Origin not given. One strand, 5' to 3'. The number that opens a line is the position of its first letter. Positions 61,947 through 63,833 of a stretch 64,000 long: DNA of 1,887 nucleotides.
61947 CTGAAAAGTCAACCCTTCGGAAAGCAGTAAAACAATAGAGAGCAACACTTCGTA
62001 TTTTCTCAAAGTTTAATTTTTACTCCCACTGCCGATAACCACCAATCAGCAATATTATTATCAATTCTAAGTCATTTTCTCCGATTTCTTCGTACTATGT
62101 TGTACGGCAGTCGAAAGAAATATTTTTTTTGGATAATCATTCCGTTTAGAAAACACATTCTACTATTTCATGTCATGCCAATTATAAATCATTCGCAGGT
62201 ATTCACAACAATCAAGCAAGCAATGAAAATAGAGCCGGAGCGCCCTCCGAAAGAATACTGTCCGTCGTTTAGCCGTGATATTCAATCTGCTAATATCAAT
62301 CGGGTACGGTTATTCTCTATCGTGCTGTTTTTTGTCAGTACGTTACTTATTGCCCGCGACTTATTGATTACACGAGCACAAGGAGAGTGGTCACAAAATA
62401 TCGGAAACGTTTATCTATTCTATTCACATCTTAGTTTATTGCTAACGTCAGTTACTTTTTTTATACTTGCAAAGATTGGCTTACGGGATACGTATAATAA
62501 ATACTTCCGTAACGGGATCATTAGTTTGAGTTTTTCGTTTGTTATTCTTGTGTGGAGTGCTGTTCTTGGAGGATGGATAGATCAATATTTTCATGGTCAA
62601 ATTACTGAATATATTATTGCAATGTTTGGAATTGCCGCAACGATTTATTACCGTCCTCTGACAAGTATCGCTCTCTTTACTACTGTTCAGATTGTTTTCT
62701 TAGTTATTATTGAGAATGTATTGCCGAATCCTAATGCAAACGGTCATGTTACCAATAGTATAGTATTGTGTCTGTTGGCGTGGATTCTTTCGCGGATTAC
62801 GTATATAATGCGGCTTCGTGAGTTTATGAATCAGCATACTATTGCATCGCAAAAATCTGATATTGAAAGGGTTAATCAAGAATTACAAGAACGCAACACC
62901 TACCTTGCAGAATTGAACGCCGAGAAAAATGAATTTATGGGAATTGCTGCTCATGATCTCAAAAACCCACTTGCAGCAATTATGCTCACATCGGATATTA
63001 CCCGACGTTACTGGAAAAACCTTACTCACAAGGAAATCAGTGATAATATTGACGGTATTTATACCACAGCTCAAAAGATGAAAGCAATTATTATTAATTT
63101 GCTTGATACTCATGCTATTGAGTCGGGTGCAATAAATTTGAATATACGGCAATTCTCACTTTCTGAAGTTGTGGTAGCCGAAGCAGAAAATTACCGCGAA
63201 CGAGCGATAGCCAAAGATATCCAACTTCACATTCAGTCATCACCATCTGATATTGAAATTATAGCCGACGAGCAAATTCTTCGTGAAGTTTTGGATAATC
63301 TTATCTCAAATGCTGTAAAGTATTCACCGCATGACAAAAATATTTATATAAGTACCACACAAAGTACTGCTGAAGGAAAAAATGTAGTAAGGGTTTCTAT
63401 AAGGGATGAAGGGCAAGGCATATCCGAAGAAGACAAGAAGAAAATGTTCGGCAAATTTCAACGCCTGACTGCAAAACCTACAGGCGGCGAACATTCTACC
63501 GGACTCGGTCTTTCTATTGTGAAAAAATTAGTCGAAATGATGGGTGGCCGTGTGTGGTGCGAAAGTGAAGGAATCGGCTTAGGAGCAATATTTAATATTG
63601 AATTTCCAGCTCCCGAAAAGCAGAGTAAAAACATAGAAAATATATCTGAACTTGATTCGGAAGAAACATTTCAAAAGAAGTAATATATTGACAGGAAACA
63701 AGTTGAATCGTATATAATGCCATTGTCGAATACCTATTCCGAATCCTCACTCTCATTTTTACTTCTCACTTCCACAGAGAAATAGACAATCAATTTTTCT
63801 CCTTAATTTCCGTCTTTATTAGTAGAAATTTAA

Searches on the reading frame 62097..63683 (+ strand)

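Call 18: search_protein_families(library=pfam, proteins=[window:62097-63683:+], max_evalue=0.001)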
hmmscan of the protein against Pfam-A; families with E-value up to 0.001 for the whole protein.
window:62097-63683:+ (528 aa): 3 families
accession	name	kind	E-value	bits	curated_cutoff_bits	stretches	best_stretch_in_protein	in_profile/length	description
PF02518.31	HATPase_c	-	2.4e-26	92.8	26.4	1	391-506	2-110/111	Histidine kinase-, DNA gyrase B-, and HSP90-like ATPase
PF00512.31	HisKA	-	1.1e-09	38.6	26.9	1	277-344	2-66/66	His Kinase A (phospho-acceptor) domain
PF14501.12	HATPase_c_5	-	0.00089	19.6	22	0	394-490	9-90/102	GHKL domain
